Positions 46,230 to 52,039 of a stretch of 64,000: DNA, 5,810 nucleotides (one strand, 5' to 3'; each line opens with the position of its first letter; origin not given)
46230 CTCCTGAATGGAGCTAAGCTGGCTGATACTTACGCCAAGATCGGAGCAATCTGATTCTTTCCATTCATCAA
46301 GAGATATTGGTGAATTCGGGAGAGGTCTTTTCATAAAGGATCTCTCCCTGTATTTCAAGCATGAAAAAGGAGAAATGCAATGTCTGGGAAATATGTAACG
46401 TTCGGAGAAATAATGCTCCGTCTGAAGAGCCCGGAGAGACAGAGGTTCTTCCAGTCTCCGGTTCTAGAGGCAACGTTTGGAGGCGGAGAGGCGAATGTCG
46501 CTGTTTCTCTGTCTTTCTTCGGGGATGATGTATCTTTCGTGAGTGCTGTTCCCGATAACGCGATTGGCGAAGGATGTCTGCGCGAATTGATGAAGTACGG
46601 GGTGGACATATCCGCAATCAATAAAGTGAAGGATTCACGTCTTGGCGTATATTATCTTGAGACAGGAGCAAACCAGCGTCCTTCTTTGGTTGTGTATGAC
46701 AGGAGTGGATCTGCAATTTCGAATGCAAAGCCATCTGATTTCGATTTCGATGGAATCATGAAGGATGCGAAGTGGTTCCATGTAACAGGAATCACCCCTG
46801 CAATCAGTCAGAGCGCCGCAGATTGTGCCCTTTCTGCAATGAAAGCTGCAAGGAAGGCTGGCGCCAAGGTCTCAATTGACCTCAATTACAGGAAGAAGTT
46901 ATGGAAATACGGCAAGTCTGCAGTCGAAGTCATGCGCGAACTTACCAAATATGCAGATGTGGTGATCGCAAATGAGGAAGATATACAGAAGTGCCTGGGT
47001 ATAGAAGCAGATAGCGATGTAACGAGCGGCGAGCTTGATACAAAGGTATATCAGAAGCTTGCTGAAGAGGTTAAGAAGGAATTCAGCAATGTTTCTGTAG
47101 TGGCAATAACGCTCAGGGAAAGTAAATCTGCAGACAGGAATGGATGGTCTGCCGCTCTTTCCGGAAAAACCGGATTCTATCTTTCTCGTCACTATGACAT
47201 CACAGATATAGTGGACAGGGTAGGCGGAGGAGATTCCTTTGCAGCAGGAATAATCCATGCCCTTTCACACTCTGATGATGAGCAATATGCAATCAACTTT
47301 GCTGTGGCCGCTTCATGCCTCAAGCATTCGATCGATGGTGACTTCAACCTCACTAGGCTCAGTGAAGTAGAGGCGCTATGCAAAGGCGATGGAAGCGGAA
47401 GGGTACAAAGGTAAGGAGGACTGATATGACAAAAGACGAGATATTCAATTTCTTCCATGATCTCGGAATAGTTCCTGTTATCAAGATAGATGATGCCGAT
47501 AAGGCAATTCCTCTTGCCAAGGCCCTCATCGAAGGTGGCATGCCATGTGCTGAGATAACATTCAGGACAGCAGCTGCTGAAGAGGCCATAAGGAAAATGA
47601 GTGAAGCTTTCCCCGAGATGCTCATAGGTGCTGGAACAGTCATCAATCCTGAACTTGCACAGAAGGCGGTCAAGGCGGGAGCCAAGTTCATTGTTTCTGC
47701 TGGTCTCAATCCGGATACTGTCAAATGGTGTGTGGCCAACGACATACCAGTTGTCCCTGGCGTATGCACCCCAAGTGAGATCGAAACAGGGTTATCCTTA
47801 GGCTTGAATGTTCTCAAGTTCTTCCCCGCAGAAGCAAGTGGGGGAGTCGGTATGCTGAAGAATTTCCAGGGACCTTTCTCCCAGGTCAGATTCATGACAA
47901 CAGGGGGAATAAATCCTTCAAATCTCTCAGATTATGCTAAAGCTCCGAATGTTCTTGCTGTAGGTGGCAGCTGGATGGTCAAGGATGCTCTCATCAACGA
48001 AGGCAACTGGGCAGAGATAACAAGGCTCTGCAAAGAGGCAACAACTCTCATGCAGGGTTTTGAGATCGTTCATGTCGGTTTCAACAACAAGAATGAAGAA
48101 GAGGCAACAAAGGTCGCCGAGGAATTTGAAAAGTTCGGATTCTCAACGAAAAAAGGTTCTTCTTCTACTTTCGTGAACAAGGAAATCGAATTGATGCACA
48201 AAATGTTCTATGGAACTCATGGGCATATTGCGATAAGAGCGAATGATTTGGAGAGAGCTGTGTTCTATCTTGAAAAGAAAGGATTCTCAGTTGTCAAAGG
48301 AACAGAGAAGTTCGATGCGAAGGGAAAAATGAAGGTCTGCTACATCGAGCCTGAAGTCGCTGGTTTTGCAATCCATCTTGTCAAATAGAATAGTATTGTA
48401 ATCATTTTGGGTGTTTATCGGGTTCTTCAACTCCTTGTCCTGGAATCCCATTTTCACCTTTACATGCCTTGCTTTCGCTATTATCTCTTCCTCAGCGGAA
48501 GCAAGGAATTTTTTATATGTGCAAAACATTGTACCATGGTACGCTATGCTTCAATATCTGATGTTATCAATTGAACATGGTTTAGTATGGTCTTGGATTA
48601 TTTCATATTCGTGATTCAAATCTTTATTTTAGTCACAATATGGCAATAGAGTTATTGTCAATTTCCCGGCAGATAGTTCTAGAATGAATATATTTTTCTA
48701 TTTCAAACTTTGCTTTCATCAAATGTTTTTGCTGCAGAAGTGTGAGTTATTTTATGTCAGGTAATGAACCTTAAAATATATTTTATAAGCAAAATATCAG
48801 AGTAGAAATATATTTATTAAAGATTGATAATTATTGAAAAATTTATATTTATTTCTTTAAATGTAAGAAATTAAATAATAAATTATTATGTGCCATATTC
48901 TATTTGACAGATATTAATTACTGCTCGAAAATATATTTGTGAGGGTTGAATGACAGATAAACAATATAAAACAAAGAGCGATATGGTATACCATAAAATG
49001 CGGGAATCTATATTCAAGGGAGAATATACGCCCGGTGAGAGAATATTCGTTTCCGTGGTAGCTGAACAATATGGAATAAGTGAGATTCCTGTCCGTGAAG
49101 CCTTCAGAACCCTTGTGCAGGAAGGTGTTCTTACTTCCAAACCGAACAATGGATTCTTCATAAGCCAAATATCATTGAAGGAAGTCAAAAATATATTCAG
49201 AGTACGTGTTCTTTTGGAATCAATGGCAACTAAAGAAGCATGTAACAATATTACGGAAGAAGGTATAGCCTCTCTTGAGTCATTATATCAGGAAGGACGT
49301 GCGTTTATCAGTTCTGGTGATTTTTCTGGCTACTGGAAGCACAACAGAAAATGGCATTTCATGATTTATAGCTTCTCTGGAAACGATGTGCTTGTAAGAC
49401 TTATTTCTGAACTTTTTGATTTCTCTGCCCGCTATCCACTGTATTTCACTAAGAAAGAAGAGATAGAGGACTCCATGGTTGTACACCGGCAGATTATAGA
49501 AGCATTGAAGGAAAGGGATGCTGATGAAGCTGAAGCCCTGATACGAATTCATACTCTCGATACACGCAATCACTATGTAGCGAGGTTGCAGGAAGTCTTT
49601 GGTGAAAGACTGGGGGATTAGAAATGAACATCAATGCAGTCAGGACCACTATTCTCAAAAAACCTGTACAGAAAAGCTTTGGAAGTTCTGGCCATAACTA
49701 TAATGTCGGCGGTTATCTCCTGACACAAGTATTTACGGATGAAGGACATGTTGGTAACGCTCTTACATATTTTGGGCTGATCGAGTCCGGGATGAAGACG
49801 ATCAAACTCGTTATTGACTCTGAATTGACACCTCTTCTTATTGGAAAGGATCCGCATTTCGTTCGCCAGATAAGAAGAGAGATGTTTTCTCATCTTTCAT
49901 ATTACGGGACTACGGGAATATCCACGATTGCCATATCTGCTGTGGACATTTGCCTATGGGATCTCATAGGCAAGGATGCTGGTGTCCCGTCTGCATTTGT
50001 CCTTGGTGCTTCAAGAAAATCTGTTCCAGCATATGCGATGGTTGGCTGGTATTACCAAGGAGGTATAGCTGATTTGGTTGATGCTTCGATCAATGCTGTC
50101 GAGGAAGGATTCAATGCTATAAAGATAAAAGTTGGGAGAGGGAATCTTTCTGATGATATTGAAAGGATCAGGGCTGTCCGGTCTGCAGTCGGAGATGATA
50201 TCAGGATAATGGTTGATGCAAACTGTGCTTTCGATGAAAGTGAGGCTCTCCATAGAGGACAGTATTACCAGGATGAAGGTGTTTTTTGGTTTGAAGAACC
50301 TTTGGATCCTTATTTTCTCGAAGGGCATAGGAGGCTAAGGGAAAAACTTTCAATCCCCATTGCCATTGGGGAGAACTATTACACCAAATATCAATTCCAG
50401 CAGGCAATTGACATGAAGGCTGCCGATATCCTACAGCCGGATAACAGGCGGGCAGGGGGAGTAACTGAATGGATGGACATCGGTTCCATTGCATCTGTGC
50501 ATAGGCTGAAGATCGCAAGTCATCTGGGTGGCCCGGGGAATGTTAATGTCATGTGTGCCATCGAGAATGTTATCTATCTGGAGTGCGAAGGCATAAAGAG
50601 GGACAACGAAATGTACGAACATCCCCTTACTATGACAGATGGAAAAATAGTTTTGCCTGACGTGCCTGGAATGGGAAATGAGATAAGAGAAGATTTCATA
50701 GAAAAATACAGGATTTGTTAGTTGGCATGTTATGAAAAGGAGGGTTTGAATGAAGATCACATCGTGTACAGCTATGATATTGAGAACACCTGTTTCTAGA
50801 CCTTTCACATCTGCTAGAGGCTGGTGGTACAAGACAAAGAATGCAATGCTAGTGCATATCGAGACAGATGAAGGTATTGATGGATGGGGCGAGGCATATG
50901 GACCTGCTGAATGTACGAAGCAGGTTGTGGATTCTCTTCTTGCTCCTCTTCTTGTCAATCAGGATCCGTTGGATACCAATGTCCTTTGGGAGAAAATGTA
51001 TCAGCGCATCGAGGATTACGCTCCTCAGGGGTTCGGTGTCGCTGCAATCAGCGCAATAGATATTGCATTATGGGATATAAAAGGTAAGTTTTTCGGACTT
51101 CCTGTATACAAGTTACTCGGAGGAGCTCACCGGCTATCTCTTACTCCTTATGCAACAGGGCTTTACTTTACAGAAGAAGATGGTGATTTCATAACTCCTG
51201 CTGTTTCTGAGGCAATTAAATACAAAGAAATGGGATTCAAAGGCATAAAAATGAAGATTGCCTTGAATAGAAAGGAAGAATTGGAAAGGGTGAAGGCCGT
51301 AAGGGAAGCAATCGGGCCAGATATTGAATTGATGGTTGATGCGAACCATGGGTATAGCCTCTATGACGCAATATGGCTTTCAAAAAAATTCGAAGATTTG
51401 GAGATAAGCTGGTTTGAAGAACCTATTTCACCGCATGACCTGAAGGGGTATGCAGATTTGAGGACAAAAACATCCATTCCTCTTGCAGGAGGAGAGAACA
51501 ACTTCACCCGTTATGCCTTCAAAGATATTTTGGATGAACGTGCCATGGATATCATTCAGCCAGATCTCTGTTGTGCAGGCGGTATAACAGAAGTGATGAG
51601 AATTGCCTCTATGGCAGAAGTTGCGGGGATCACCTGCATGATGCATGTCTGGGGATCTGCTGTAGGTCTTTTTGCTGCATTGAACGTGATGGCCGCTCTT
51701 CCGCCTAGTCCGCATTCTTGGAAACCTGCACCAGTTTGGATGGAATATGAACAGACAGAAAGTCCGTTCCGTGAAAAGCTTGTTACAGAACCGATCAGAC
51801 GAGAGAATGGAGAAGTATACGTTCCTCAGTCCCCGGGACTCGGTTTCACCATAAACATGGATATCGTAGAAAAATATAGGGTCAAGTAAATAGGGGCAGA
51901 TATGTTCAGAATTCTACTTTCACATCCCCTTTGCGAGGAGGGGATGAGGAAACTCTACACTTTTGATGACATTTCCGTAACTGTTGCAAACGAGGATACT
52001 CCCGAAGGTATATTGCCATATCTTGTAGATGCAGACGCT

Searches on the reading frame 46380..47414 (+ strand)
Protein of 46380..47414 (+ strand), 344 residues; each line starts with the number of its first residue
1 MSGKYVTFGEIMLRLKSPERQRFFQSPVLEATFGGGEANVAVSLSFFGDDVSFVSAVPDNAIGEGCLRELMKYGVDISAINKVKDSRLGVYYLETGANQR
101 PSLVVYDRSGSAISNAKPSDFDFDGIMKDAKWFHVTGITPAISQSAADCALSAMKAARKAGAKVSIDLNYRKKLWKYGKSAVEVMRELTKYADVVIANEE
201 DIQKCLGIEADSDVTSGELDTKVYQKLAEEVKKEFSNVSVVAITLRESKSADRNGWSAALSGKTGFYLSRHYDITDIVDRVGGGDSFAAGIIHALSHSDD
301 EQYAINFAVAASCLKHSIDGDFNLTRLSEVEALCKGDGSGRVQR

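Call 71: search_protein_families(library=pfam, proteins=[window:46380-47414:+], max_evalue=0.00001)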
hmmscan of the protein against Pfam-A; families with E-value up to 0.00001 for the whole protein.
window:46380-47414:+ (344 aa): 1 family
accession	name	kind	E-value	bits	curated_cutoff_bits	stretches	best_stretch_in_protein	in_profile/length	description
PF00294.29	PfkB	-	3e-33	115.9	25.8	1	5-314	4-288/302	pfkB family carbohydrate kinase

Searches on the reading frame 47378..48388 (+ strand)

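Call 71: search_protein_families(library=pfam, proteins=[window:47378-48388:+], max_evalue=0.00001)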
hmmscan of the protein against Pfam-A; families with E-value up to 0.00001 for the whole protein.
window:47378-48388:+ (336 aa): 1 family
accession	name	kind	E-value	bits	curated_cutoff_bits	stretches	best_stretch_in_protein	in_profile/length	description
PF01081.25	Aldolase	-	3.4e-72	242.4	27.8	1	27-217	6-196/196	KDPG and KHG aldolase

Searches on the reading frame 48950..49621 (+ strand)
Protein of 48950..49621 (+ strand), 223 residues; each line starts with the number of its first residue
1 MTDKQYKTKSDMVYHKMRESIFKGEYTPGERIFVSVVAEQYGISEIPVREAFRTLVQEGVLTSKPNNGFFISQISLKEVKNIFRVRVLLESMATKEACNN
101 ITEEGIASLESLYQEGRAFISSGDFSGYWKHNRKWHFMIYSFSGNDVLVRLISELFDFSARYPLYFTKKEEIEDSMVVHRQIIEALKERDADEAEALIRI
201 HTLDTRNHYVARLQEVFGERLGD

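Call 46: search_protein_families(library=ncbifam, proteins=[window:48950-49621:+], max_evalue=1e-8)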
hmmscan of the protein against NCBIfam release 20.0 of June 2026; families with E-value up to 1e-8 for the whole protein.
window:48950-49621:+ (223 aa): 6 families
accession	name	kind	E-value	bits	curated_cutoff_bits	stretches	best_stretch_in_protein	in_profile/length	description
TIGR03338.1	phnR_burk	equivalog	1.8e-34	119.2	271.5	1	9-206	12-210/212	phosphonate utilization associated transcriptional regulator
NF008504.0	PRK11414.1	equivalog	2.3e-24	86.4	225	1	13-194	16-200/221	GntR family transcriptional regulator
NF008576.0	PRK11534.1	equivalog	7.9e-20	71.5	218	1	12-203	11-211/225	DNA-binding transcriptional regulator CsiR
NF003011.0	PRK03837.1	subfamily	6e-17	62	260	1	76-212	101-236/241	transcriptional regulator NanR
NF007741.0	PRK10421.1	equivalog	2.1e-12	47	311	0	8-73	7-73/262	transcriptional regulator LldR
NF052282.1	PLP_TF_PdxR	equivalog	9.6e-09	34.8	320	0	13-82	6-76/448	MocR-like pyridoxine biosynthesis transcription factor PdxR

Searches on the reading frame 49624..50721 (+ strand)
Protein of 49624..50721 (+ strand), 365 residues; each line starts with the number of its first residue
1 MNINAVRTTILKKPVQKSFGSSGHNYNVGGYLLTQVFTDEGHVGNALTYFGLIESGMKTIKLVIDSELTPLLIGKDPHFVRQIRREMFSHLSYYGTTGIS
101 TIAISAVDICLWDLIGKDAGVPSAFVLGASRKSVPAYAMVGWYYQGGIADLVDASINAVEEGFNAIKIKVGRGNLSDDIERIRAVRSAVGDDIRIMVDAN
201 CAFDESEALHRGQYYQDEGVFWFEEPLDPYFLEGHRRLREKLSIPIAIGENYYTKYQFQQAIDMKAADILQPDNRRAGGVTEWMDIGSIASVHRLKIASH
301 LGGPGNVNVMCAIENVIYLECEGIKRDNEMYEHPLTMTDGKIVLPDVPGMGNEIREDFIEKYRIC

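Call 45: search_protein_families(library=ncbifam, proteins=[window:49624-50721:+], max_evalue=1e-10)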
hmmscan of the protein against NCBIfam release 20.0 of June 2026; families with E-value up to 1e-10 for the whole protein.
window:49624-50721:+ (365 aa): 13 families
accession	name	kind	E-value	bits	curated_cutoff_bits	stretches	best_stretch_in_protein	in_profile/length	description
NF047820.1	TalGalacDh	equivalog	3.3e-63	213.9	500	1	32-356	39-358/371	L-talarate/galactarate dehydratase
NF040866.1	AraD_Arch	equivalog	4e-62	210.3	650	1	33-364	36-371/372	arabinonate dehydratase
NF040790.2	glucon_galact_dh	equivalog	2.8e-42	144.9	750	1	31-364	25-371/390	bifunctional D-gluconate/D-galactonate dehydratase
NF010624.0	PRK14017.1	equivalog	6.6e-39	134.1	311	1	31-361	15-359/382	galactonate dehydratase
NF043051.1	ManoateDhtManD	equivalog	7.3e-34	117.3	550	2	182-363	195-384/403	D-mannonate dehydratase ManD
TIGR02534.1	mucon_cyclo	subfamily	9.9e-33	113.7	334.95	1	4-363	2-366/368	muconate/chloromuconate family cycloisomerase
NF011968.0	PRK15440.1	equivalog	4e-32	111.6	393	1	24-300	52-319/395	L-rhamnonate dehydratase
NF011654.0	PRK15072.1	subfamily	4.4e-32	111.5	430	2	182-362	196-384/404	D-galactonate dehydratase family protein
NF041118.1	A_G_epim_Thtga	equivalog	1.2e-19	70.6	500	1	35-273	35-264/341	L-Ala-D/L-Glu epimerase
NF043002.1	HProlDhtase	equivalog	1.8e-18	66.6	500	1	66-284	70-276/366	cis-3-hydroxy-L-proline dehydratase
TIGR01928.1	menC_lowGC_arch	equivalog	5e-16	58.6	200.65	1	101-297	89-278/325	o-succinylbenzoate synthase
NF002782.0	PRK02901.1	equivalog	1.2e-13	50.7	288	1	160-291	100-233/328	o-succinylbenzoate synthase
TIGR01927.1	menC_gam_Gplu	equivalog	1.9e-11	43.8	130.55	1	152-268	116-231/307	o-succinylbenzoate synthase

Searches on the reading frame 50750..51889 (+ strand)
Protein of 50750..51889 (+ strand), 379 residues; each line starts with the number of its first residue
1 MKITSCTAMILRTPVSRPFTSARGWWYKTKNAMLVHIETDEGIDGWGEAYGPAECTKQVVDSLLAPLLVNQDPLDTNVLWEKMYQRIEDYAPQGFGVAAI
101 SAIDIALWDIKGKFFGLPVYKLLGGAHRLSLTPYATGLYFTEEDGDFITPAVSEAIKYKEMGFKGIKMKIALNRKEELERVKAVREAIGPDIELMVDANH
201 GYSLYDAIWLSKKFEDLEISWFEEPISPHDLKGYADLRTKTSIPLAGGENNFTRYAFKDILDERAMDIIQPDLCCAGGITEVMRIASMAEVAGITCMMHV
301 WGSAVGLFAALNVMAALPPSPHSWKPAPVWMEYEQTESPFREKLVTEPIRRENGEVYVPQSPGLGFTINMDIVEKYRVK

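Call 45: search_protein_families(library=ncbifam, proteins=[window:50750-51889:+], max_evalue=1e-10)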
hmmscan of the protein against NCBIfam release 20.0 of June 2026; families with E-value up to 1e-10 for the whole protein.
window:50750-51889:+ (379 aa): 16 families
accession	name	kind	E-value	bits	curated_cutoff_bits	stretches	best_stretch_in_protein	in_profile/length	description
NF040866.1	AraD_Arch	equivalog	1.7e-79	267.5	650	1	32-379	34-372/372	arabinonate dehydratase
NF010624.0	PRK14017.1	equivalog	5.7e-61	206.7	311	1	32-375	15-359/382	galactonate dehydratase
NF047820.1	TalGalacDh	equivalog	2.3e-53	181.5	500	1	31-369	37-357/371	L-talarate/galactarate dehydratase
NF040790.2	glucon_galact_dh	equivalog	6e-50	170.2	750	1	31-378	24-371/390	bifunctional D-gluconate/D-galactonate dehydratase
NF011968.0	PRK15440.1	equivalog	1.5e-46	159.1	393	1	28-372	55-387/395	L-rhamnonate dehydratase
NF043051.1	ManoateDhtManD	equivalog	7.1e-46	156.8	550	2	30-172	15-152/403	D-mannonate dehydratase ManD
NF011654.0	PRK15072.1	subfamily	8.2e-43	146.8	430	2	30-172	15-152/404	D-galactonate dehydratase family protein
TIGR02534.1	mucon_cyclo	subfamily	7.3e-39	133.8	334.95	1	3-377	1-366/368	muconate/chloromuconate family cycloisomerase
NF043002.1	HProlDhtase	equivalog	1e-30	106.8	500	1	1-373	1-359/366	cis-3-hydroxy-L-proline dehydratase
NF041118.1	A_G_epim_Thtga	equivalog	4e-30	105.1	500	1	1-310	1-302/341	L-Ala-D/L-Glu epimerase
NF042940.1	racemase_DgcA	equivalog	8.1e-22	77.8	400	1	12-313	7-284/323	N-acetyl-D-Glu racemase DgcA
TIGR01928.1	menC_lowGC_arch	equivalog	1.6e-17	63.5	200.65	1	12-296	4-278/325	o-succinylbenzoate synthase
NF002782.0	PRK02901.1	equivalog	1.3e-13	50.7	288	1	157-322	97-263/328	o-succinylbenzoate synthase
TIGR03247.1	glucar-dehydr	equivalog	1e-12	47.5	828.7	0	157-375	191-404/441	glucarate dehydratase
NF011708.0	PRK15129.1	equivalog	1.2e-12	47.5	343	1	14-300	12-275/321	L-Ala-D/L-Glu epimerase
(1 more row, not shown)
